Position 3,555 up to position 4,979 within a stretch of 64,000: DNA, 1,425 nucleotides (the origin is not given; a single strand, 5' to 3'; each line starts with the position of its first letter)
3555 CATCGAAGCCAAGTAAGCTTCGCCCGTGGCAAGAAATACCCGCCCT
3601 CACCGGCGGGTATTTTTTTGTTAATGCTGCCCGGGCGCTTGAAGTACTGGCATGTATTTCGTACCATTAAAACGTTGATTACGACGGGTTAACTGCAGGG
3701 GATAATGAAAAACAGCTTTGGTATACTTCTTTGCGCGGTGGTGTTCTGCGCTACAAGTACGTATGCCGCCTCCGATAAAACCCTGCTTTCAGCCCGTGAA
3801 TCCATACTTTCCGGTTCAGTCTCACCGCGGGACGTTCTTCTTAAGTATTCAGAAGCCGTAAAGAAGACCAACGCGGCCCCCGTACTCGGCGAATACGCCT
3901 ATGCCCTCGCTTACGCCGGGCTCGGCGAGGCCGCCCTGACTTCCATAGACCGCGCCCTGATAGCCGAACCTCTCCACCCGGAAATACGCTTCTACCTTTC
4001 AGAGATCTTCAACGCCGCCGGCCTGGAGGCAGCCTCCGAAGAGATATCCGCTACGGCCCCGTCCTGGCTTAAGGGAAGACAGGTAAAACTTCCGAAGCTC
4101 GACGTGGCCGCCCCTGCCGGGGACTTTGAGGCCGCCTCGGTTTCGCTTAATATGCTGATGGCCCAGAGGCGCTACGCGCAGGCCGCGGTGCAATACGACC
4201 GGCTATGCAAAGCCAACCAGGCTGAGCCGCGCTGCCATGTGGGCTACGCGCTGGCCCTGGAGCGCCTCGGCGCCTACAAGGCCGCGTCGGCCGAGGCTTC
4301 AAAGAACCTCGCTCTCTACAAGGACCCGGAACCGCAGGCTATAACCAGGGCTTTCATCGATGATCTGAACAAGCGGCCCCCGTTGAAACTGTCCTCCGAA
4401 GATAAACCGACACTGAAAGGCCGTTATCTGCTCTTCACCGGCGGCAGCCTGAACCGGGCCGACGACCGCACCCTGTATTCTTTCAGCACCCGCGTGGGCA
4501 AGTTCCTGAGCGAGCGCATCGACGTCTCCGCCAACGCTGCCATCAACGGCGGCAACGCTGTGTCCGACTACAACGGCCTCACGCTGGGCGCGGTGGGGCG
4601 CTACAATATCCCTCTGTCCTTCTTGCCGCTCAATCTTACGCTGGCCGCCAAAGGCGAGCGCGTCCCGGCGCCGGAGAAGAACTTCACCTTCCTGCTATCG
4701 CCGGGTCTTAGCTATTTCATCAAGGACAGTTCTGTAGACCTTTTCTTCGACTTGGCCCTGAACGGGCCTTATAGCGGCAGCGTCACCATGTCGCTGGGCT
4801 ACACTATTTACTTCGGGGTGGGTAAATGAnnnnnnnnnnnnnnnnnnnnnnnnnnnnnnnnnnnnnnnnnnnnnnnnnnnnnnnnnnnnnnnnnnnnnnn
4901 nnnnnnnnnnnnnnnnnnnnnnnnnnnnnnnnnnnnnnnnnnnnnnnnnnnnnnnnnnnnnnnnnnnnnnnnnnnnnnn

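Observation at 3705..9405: Sec-signal RHS toxin translationally coupled to two secreted TPR/beta-rich proteins: candidate T6SS-independent RHS delivery module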

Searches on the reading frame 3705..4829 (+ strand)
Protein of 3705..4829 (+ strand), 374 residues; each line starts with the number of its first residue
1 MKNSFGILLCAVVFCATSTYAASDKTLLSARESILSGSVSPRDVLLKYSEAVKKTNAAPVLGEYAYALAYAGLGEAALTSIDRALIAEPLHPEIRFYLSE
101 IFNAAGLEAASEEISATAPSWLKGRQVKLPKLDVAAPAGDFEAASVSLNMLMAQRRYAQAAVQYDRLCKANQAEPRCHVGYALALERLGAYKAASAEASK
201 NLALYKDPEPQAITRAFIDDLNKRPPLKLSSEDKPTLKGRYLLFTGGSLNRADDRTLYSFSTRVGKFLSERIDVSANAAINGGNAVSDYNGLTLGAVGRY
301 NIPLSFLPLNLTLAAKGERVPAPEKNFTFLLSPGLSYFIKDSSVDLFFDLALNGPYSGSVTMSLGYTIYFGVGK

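Call 7: search_protein_families(library=pfam, proteins=[window:3705-4829:+], max_evalue=0.1)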
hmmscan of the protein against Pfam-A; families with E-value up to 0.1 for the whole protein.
window:3705-4829:+ (374 aa): 3 families
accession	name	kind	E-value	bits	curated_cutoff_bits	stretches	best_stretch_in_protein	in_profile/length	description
PF13432.12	TPR_16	-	1.6e-05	25.7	32.7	2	65-111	4-50/65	Tetratricopeptide repeat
PF13428.12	TPR_14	-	0.00049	21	23.5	1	63-100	6-43/44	Tetratricopeptide repeat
PF14559.12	TPR_19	-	0.044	14.5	25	0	151-199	1-49/68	Tetratricopeptide repeat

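Call 8: search_protein_families(library=ncbifam, proteins=[window:3705-4829:+], max_evalue=0.1)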
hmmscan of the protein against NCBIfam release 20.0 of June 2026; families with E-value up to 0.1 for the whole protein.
window:3705-4829:+ (374 aa): 1 family
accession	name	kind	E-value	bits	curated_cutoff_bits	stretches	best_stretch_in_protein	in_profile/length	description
NF041522.1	TPR_sll0314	equivalog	0.012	14.9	225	1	55-120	174-242/275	Sll0314/Alr1548 family TPR repeat-containing protein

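Call 12: find_encoding_contigs(protein=window:3705-4829:+, flank=10000, max_places=10)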
Protein window:3705-4829:+ (374 aa): no gene with exactly this product is on record in the collection.

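Call 13: find_homologous_proteins(query=window:3705-4829:+)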
Query window:3705-4829:+ (374 aa): 67 proteins with E <= 0.001 among 8000 candidates.
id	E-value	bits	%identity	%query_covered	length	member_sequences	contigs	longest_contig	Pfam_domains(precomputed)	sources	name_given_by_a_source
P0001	1.8e-239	812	100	100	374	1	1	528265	PF13432.13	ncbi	ncbi:MAG: tetratricopeptide repeat protein [Elusimicrobiales bacterium]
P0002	2.4e-219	746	90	100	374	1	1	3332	-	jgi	jgi:tetratricopeptide (TPR) repeat protein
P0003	3.4e-218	742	90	100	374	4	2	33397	-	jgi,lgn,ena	-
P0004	6.2e-218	741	90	100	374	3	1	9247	-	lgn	-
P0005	1.0e-203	694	84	100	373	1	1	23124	-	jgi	-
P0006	1.2e-201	688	85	100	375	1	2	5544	-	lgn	-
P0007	6.5e-201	685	83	100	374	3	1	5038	PF13432.13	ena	-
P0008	8.8e-200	681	83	100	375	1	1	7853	PF13432.13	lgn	-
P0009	9.0e-198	675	82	100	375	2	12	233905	-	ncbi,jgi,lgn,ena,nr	ncbi:MAG: hypothetical protein A2X31_04365 [Elusimicrobia bacterium GWB2_63_22]|nr:MAG: hypothetical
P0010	3.2e-197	673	82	100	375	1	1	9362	-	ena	-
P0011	2.4e-191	654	80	100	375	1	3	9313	-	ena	-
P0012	1.3e-149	516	68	95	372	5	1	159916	-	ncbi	-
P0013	2.5e-148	512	66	96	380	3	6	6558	-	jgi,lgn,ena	-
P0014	7.1e-146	504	64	100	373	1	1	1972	-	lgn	-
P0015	8.5e-146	504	65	100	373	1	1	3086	-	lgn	-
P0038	3.2e-131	456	60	100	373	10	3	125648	-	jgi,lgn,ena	-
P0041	1.4e-128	447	59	95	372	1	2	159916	-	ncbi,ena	-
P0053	8.0e-117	409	52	99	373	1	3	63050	-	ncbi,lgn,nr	ncbi:MAG: hypothetical protein HY746_02715 [Elusimicrobia bacterium]|nr:hypothetical protein [Elusim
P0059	4.9e-89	317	50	95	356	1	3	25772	-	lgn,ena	-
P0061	2.6e-81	292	43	96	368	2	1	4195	-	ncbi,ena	-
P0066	2.4e-66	243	42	91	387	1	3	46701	PF13432.13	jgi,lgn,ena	-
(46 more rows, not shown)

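Call 14: find_encoding_contigs(protein=P0009, flank=10000, max_places=4)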
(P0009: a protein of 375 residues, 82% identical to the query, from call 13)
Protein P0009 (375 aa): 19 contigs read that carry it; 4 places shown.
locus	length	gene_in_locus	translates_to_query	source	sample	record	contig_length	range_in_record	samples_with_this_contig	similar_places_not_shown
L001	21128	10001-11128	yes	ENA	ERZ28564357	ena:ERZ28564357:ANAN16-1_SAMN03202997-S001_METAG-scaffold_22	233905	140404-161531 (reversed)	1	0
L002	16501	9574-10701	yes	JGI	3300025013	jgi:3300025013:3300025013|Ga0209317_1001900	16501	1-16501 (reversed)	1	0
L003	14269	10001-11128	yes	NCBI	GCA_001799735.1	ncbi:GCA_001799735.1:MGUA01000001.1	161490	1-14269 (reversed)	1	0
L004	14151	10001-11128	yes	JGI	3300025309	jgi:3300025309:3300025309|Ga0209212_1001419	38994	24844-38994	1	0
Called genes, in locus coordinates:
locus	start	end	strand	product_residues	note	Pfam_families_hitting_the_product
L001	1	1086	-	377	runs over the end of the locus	PF00072:Response_reg, PF00512:HisKA, PF02518:HATPase_c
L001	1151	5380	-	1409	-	PF05227:CHASE3, PF00989:PAS, PF08448:PAS_4, PF13426:PAS_9, PF08448:PAS_4, PF08448:PAS_4, PF08448:PAS_4, PF00512:HisKA, +8 more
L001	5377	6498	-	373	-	PF01594:AI-2E_transport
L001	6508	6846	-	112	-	PF04020:Phage_holin_4_2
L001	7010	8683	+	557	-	PF04055:Radical_SAM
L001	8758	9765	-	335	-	-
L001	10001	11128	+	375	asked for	-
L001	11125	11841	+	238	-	-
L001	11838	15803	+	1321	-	PF05593:RHS_repeat (weak), PF25023:TEN_YD-shell, PF05593:RHS_repeat (weak), PF25023:TEN_YD-shell, PF05593:RHS_repeat (weak), PF25023:TEN_YD-shell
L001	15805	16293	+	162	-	-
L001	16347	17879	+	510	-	PF05593:RHS_repeat (weak), PF25023:TEN_YD-shell, PF05593:RHS_repeat, PF25023:TEN_YD-shell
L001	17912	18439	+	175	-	-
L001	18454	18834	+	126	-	PF05593:RHS_repeat (weak)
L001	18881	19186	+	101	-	-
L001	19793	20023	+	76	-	-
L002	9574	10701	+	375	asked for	-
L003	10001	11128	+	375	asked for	-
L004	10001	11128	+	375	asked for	-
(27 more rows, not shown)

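Call 15: find_encoding_contigs(protein=P0012, flank=10000, max_places=3)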
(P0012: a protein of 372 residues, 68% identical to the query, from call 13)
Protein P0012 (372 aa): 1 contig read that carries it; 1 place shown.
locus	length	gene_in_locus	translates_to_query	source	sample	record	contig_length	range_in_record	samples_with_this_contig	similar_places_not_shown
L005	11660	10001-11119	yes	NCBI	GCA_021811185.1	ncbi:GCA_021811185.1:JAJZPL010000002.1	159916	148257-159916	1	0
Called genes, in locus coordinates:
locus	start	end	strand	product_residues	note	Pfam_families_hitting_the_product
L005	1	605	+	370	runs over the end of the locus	PF08808:RES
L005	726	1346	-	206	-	-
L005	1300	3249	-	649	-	PF13476:AAA_23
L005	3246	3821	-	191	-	-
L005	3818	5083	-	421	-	PF14130:Cap4_nuclease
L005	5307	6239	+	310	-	-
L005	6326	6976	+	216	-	-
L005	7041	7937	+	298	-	-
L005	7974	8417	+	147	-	-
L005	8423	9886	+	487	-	PF08378:NERD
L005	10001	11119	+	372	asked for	-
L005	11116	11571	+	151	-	-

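Call 17: find_encoding_contigs(protein=P0038, flank=10000, max_places=2)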
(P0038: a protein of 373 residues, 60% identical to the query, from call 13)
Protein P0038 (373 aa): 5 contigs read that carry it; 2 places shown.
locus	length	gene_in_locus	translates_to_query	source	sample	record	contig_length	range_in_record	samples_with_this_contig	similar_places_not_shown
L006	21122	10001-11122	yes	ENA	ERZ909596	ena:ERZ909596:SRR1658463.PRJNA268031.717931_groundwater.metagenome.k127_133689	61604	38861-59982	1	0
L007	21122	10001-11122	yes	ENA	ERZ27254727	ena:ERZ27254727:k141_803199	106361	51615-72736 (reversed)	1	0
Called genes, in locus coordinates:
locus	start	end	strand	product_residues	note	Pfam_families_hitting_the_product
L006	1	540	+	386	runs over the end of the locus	PF13086:AAA_11 (faint), PF13604:AAA_30, PF24883:NPHP3_N (weak), PF13245:AAA_19, PF01443:Viral_helicase1 (faint), PF18335:SH3_13 (weak), PF13538:UvrD_C_2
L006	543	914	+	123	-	-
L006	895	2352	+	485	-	-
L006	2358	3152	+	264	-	PF01925:TauE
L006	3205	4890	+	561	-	PF05547:Peptidase_M6 (faint), PF13860:FlgD_ig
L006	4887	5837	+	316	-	-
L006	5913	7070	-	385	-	PF03572:Peptidase_S41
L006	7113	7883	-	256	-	PF01520:Amidase_3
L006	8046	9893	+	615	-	PF00270:DEAD, PF00271:Helicase_C, PF16124:RecQ_Zn_bind (weak), PF09382:RQC, PF00570:HRDC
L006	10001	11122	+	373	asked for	-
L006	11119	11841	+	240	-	-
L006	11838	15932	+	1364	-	PF25023:TEN_YD-shell, PF05593:RHS_repeat, PF25023:TEN_YD-shell, PF05593:RHS_repeat (weak), PF25023:TEN_YD-shell (weak), PF05593:RHS_repeat (weak), PF25023:TEN_YD-shell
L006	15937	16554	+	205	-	-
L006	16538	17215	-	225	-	-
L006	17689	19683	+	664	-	PF25023:TEN_YD-shell, PF05593:RHS_repeat (weak), PF25023:TEN_YD-shell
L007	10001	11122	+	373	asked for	-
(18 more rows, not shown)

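Call 18: find_encoding_contigs(protein=P0053, flank=10000, max_places=2)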
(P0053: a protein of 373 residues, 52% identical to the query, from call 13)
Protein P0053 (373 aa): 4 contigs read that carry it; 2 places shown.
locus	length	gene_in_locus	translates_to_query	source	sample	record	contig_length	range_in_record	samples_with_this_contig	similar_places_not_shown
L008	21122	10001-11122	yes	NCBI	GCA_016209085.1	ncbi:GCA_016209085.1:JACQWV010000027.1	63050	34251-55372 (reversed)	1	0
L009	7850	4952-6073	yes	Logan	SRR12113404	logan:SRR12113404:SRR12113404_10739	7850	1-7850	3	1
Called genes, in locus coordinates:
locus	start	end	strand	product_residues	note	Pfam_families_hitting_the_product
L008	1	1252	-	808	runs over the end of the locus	PF18072:FGAR-AT_linker, PF00586:AIRS, PF02769:AIRS_C, PF00586:AIRS (weak), PF02769:AIRS_C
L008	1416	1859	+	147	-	PF01475:FUR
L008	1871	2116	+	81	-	PF04023:FeoA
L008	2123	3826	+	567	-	PF01926:MMR_HSR1, PF02421:FeoB_N, PF07670:Gate, PF07664:FeoB_C, PF07670:Gate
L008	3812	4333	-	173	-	PF02700:PurS (weak)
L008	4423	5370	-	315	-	PF01259:SAICAR_synt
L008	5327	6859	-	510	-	PF00117:GATase, PF07722:Peptidase_C26, PF02540:NAD_synthase (faint), PF00958:GMP_synt_C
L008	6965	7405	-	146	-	PF13302:Acetyltransf_3, PF13420:Acetyltransf_4, PF00583:Acetyltransf_1, PF13673:Acetyltransf_10, PF13508:Acetyltransf_7, PF14542:Acetyltransf_CG (weak)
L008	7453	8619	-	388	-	PF00478:IMPDH, PF03060:NMO (faint), PF01070:FMN_dh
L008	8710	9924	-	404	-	-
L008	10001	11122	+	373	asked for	-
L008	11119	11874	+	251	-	-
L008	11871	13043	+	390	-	-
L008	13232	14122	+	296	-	PF25023:TEN_YD-shell, PF05593:RHS_repeat (weak)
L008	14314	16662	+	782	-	PF13510:Fer2_4, PF01946:Thi4 (faint), PF01134:GIDA (faint), PF01266:DAO (faint), PF03486:HI0933_like (faint), PF07992:Pyr_redox_2, PF12831:FAD_oxidored (weak), PF04324:Fer2_BFD, +1 more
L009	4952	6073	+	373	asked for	-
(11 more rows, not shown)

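Call 19: find_encoding_contigs(protein=P0066, flank=10000, max_places=2)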
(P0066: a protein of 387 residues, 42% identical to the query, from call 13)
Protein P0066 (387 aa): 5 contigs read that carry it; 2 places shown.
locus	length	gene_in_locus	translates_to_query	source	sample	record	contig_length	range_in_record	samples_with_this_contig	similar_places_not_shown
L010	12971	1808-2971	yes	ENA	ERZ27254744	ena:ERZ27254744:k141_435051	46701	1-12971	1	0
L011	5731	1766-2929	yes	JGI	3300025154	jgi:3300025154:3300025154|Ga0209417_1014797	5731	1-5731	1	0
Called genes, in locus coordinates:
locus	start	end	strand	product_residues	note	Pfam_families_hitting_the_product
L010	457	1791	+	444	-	-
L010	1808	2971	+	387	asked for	PF13432:TPR_16 (weak)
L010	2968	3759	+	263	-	-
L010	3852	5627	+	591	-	PF04851:ResIII (faint), PF13191:AAA_16 (weak), PF13604:AAA_30 (weak), PF09848:SLFN-g3_helicase, PF13245:AAA_19 (weak), PF13401:AAA_22 (weak), PF00717:Peptidase_S24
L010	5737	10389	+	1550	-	-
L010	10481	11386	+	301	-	-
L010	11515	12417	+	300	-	PF18928:DUF5677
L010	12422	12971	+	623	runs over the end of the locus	PF08378:NERD, PF00580:UvrD-helicase (faint), PF13245:AAA_19 (faint), PF01443:Viral_helicase1 (weak), PF13361:UvrD_C, PF13538:UvrD_C_2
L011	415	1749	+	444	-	-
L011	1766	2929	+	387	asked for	PF13432:TPR_16 (weak)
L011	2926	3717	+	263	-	-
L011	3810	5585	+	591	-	PF04851:ResIII (faint), PF13604:AAA_30 (faint), PF09848:SLFN-g3_helicase, PF13245:AAA_19 (faint), PF13401:AAA_22 (faint), PF00717:Peptidase_S24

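Call 32: predict_structure(alignment_id=A1)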
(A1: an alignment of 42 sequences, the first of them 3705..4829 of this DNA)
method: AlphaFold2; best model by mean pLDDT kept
length: 374 residues; sequences in the alignment: 42
mean_pLDDT: 87.2   pTM: 0.65
mean pLDDT of the five models: 87.2, 86.7, 86.2, 85.4, 85.2
residues with pLDDT >= 90: 224; 70-90: 112; 50-70: 26; < 50: 12
segments of 3 or more residues with pLDDT < 50: 16-23
pLDDT, mean of each block of 10 residues (from residue 1): 65 49 72 90 94 83 97 97 93 96 97 93 87 94 95 97 97 93 98 97 92 96 90 68 88 76 90 92 73 91 80 90 81 88 89 82 89 50
secondary structure, 60 per line:
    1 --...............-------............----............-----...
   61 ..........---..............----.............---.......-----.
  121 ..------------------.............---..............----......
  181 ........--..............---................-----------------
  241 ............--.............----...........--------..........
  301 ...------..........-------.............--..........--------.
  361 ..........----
elements in order: H3-17 H25-36 H41-52 H58-70 H74-87 H92-104 H108-114 H141-153 H157-170 H175-188 H191-204 H208-223 E241-252 E255-267 E272-282 E291-303 E310-319 E327-339 E342-351 E360-370

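Call 37: find_encoding_contigs(protein=P0041, flank=10000, max_places=2)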
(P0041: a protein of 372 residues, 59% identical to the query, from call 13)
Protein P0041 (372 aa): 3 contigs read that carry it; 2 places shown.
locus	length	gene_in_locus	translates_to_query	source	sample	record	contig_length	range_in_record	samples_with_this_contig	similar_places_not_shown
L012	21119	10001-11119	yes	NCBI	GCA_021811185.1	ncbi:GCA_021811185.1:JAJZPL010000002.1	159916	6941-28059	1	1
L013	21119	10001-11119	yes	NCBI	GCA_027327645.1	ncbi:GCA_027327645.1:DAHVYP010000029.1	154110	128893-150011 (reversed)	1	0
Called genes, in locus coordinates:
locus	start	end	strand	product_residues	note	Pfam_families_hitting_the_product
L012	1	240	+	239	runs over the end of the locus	PF12705:PDDEXK_1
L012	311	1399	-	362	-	PF01594:AI-2E_transport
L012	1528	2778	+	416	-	PF13581:HATPase_c_2 (faint), PF02518:HATPase_c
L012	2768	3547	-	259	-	PF02673:BacA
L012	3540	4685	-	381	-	PF08486:SpoIID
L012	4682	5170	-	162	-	PF00300:His_Phos_1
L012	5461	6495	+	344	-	PF13237:Fer4_10 (faint), PF12797:Fer4_2 (faint), PF13187:Fer4_9 (faint), PF17179:Fer4_22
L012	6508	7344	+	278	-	PF00970:FAD_binding_6 (weak), PF00175:NAD_binding_1, PF10418:DHODB_Fe-S_bind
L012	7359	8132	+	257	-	PF01058:Oxidored_q6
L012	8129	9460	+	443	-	PF27537:HoxH, PF00374:NiFeSe_Hases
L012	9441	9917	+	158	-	PF01750:HycI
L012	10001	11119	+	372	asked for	-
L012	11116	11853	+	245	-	-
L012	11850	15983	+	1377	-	PF25023:TEN_YD-shell (weak), PF05593:RHS_repeat, PF25023:TEN_YD-shell, PF05593:RHS_repeat (weak), PF25023:TEN_YD-shell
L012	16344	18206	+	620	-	PF25023:TEN_YD-shell, PF05593:RHS_repeat (weak), PF25023:TEN_YD-shell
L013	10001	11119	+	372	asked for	-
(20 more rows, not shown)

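Call 38: find_encoding_contigs(protein=P0059, flank=10000, max_places=2)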
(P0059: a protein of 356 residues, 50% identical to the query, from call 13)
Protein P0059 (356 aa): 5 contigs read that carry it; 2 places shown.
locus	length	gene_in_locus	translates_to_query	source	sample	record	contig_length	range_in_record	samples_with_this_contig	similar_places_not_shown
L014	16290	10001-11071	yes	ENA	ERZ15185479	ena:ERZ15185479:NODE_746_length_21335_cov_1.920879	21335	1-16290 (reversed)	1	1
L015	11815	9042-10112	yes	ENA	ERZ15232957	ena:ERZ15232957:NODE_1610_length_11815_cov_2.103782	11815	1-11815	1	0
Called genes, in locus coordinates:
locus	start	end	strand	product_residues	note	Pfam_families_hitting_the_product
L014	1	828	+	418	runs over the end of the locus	PF03783:CsgG (weak), PF14326:DUF4384 (weak)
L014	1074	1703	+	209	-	PF00440:TetR_N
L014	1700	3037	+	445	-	PF02321:OEP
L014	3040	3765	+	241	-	PF25919:BSH_CusB (faint), PF25917:BSH_RND (faint), PF25973:BSH_CzcB (weak), PF25954:Beta-barrel_RND_2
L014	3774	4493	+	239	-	PF00005:ABC_tran, PF13304:AAA_21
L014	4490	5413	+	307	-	PF00005:ABC_tran, PF13304:AAA_21 (weak)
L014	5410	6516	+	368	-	PF12679:ABC2_membrane_2, PF12698:ABC2_membrane_3, PF01061:ABC2_membrane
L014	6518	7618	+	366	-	PF12679:ABC2_membrane_2, PF12698:ABC2_membrane_3, PF01061:ABC2_membrane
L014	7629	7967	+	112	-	PF07883:Cupin_2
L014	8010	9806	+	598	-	PF02463:SMC_N (faint), PF03193:RsgA_GTPase (faint), PF13555:AAA_29 (faint), PF00005:ABC_tran, PF05729:NACHT (faint), PF13175:AAA_15 (faint), PF00005:ABC_tran, PF16326:ABC_tran_CTD, +3 more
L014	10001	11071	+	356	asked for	-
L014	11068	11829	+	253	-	-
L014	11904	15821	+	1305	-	PF05593:RHS_repeat (weak), PF25023:TEN_YD-shell, PF05593:RHS_repeat (weak), PF25023:TEN_YD-shell, PF05593:RHS_repeat, PF25023:TEN_YD-shell, PF05593:RHS_repeat (weak), PF25023:TEN_YD-shell, +1 more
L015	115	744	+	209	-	PF00440:TetR_N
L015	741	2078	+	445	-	PF02321:OEP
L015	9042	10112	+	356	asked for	-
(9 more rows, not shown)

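Call 39: find_encoding_contigs(protein=P0061, flank=10000, max_places=2)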
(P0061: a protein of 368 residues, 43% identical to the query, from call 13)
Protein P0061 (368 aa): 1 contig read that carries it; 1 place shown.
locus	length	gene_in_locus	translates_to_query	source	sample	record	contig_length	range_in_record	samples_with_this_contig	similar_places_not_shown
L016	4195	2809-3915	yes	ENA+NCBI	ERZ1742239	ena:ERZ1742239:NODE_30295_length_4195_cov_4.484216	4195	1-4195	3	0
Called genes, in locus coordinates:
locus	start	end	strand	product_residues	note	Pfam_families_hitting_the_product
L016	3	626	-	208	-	?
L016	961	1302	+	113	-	-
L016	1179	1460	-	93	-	PF13190:PDGLE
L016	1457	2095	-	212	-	PF01891:CbiM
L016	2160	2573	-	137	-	PF08753:NikR_C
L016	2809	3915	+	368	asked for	-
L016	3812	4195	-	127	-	?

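Call 86: search_protein_families(library=pfam, proteins=[L010:457-1791:+], max_evalue=0.1)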
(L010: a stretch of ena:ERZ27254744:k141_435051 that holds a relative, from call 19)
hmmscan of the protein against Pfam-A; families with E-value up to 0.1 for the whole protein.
L010:457-1791:+ (444 aa): 0 families

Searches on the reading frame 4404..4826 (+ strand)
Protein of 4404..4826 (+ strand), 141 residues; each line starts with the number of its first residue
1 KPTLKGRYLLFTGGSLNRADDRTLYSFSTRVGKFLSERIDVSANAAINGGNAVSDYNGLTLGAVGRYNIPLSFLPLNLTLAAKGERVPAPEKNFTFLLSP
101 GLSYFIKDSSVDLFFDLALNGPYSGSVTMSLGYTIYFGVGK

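Call 28: search_protein_families(library=pfam, proteins=[window:4404-4826:+], max_evalue=10)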
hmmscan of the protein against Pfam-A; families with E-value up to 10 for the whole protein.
seq(141 aa): 0 families
